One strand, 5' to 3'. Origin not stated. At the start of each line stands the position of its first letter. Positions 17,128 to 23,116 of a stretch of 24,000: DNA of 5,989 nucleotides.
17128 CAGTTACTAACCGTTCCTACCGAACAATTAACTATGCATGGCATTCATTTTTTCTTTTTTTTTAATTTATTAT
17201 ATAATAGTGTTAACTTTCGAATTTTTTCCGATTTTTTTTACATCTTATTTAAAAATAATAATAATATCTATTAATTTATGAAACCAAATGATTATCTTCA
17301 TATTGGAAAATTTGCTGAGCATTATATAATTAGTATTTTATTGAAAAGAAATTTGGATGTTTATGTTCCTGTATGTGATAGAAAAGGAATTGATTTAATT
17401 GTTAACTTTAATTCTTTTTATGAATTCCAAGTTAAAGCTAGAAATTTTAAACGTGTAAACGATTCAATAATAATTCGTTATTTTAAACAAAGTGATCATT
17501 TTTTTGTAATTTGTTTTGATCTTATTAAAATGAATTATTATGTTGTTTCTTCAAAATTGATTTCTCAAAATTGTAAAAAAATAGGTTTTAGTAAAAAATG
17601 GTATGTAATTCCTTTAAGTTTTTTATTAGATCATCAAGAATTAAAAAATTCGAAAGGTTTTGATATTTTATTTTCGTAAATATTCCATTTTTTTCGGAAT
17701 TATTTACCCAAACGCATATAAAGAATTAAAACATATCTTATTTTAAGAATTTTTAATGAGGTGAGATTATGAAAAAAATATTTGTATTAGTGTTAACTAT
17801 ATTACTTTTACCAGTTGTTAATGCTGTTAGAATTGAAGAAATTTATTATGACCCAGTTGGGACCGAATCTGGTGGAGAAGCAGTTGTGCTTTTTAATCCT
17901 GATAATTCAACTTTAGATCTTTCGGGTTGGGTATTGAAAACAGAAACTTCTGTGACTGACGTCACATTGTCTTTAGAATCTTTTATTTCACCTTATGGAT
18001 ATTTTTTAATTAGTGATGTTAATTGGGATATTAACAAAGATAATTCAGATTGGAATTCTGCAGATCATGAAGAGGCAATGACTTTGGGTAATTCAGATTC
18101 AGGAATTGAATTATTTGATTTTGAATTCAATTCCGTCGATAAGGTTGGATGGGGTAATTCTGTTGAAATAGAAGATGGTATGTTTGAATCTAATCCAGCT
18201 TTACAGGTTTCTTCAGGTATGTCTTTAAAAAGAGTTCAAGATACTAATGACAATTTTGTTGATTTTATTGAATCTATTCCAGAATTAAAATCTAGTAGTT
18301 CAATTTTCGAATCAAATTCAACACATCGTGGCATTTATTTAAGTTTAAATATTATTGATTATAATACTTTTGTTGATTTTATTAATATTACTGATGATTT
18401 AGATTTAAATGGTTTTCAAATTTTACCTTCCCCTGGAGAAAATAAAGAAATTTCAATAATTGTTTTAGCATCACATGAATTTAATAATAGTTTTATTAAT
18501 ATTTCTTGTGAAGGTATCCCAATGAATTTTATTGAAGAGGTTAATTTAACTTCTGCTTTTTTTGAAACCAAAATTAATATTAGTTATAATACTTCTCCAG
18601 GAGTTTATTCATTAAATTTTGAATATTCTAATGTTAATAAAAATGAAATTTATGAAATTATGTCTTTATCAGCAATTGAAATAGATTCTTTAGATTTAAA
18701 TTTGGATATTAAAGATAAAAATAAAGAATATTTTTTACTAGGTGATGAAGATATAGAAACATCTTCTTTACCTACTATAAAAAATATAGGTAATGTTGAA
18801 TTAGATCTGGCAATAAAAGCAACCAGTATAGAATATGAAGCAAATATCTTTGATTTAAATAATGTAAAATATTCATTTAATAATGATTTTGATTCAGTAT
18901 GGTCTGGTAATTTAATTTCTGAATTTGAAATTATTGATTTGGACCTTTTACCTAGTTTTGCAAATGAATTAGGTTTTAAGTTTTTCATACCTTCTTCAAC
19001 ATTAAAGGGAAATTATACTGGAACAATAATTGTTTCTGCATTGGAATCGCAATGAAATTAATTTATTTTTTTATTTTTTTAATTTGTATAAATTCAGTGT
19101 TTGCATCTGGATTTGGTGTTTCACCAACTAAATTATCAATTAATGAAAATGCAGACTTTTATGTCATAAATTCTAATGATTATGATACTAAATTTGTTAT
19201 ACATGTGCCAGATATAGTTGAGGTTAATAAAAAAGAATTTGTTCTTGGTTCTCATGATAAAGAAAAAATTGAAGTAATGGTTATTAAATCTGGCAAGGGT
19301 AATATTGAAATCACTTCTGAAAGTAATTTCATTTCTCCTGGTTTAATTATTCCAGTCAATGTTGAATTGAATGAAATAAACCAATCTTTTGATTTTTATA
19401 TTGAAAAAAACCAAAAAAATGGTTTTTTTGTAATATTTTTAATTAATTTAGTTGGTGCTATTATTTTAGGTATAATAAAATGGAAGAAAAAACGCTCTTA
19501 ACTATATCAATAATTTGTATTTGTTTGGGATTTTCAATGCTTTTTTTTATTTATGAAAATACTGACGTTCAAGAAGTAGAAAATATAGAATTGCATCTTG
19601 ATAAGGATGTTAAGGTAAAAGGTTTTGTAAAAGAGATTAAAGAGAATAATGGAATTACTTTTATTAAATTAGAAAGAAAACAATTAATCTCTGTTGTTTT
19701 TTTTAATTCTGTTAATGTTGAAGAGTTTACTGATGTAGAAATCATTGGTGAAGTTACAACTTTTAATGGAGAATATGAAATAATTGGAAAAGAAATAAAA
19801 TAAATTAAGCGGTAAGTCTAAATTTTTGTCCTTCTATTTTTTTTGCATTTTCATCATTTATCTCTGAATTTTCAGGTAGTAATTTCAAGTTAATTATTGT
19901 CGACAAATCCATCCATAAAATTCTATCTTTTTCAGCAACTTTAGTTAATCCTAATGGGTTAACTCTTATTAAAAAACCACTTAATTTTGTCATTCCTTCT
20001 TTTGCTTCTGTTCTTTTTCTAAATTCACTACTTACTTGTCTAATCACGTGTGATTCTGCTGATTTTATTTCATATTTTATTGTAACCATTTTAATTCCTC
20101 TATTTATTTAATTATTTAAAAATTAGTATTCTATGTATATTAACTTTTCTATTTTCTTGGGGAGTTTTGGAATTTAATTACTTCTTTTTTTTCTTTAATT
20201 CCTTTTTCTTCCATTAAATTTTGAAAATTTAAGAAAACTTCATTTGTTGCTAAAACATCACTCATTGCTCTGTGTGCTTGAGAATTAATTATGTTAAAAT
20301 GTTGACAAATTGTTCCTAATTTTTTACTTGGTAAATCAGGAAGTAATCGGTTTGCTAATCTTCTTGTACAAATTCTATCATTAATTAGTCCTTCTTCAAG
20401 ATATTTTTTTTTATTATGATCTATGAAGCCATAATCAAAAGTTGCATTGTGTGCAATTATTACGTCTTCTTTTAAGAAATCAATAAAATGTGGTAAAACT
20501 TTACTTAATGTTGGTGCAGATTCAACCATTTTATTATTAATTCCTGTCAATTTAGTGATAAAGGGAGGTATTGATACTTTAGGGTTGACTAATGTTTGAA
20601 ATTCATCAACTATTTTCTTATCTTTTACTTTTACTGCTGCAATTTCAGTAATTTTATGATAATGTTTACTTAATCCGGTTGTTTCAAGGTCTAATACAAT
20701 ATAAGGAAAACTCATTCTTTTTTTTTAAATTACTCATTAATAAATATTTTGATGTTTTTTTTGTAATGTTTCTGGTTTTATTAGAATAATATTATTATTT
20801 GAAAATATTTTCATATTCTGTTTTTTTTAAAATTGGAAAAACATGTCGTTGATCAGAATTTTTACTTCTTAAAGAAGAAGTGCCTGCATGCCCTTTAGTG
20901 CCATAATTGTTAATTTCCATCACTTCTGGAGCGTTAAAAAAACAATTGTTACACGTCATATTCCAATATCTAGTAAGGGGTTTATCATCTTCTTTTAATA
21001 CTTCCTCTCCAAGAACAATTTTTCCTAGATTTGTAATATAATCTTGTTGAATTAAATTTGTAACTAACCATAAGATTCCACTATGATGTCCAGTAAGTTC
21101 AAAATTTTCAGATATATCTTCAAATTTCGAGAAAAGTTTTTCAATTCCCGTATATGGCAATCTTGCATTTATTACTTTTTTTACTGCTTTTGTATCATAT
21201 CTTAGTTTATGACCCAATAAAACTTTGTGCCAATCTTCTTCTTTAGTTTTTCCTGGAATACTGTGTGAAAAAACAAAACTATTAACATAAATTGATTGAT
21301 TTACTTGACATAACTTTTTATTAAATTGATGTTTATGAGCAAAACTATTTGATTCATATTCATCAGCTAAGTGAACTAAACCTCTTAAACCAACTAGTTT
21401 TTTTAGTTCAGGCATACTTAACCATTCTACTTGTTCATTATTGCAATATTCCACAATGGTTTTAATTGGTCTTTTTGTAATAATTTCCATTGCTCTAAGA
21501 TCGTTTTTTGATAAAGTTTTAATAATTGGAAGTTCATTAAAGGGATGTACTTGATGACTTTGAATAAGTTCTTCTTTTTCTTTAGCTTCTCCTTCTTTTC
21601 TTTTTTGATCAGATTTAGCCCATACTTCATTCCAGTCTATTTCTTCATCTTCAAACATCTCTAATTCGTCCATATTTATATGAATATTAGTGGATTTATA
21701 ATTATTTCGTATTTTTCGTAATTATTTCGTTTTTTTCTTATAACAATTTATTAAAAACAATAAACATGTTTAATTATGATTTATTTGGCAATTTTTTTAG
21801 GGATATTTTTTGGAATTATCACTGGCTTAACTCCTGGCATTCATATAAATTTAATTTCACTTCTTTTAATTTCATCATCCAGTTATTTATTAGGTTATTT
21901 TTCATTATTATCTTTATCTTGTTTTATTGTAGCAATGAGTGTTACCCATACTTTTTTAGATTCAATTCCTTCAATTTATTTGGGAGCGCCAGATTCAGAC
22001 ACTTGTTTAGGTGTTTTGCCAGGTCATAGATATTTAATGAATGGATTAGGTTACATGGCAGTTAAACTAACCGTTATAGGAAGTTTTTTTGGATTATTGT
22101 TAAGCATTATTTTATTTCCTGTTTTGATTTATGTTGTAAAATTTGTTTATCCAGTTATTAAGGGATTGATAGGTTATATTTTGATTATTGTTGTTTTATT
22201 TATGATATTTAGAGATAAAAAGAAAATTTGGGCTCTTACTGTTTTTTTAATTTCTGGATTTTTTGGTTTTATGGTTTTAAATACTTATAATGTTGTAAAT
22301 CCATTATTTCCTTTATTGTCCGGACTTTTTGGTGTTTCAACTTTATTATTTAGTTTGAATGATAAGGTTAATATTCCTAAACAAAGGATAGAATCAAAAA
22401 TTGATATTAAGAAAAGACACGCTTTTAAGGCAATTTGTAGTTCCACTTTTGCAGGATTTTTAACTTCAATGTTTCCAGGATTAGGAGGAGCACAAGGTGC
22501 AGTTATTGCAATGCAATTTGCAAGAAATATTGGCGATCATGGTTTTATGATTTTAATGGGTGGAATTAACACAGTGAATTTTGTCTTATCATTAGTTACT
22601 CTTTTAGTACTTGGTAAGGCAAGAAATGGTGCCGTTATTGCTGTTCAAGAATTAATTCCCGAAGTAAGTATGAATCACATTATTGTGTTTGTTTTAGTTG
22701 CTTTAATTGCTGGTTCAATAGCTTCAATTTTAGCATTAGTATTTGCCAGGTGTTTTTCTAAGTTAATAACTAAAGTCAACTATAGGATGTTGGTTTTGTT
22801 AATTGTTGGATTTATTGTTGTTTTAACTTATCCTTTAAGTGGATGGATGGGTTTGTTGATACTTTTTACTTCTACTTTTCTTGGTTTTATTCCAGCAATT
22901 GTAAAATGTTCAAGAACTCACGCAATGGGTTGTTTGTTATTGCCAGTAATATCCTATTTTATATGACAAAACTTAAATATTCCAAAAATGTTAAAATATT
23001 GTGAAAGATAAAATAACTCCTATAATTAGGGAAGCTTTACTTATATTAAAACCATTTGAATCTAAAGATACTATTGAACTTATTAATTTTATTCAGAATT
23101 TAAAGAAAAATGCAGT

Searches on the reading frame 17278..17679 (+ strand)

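Call 86: search_protein_families(library=pfam, proteins=[window:17278-17679:+], max_evalue=0.001)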
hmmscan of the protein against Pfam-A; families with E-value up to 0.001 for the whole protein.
window:17278-17679:+ (133 aa): 1 family
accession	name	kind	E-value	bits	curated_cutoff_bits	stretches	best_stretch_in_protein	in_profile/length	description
PF11645.14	PDDEXK_5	-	2e-05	25.1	26.1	1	9-63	6-61/138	PD-(D/E)XK endonuclease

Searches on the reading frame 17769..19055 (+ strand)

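Call 86: search_protein_families(library=pfam, proteins=[window:17769-19055:+], max_evalue=0.001)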
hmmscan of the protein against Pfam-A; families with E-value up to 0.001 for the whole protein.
window:17769-19055:+ (428 aa): 1 family
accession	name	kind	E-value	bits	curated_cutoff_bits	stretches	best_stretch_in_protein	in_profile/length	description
PF00932.25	LTD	-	3e-10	40.9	34.3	1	18-129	6-108/109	Lamin Tail Domain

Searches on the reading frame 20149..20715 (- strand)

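Call 86: search_protein_families(library=pfam, proteins=[window:20149-20715:-], max_evalue=0.001)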
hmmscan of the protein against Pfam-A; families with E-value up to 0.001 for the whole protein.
window:20149-20715:- (188 aa): 2 families
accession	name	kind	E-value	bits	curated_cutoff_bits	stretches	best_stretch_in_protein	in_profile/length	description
PF00929.31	RNase_T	-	8.8e-41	140.6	24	1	6-161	1-164/164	Exonuclease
PF01612.26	DNA_pol_A_exo1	-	0.00033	20.9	23.6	0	3-153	20-140/173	3'-5' exonuclease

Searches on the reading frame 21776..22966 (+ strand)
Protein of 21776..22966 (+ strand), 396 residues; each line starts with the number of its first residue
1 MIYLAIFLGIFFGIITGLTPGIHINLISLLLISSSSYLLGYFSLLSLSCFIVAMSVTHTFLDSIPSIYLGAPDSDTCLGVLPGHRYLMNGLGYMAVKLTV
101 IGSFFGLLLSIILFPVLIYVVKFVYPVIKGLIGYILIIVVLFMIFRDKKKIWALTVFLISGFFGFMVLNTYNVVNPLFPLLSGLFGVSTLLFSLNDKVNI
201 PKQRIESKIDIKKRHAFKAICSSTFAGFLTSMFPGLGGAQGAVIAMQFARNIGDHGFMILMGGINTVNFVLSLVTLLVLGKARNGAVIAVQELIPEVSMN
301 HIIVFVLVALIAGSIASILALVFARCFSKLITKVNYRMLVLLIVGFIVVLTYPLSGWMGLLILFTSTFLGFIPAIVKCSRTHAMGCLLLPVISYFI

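Call 86: search_protein_families(library=pfam, proteins=[window:21776-22966:+], max_evalue=0.001)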
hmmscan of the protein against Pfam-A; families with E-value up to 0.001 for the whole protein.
window:21776-22966:+ (396 aa): 1 family
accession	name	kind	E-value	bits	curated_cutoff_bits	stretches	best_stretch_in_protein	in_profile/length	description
PF01970.21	TctA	-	1.8e-56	192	28.9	1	4-384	2-422/423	Tripartite tricarboxylate transporter TctA family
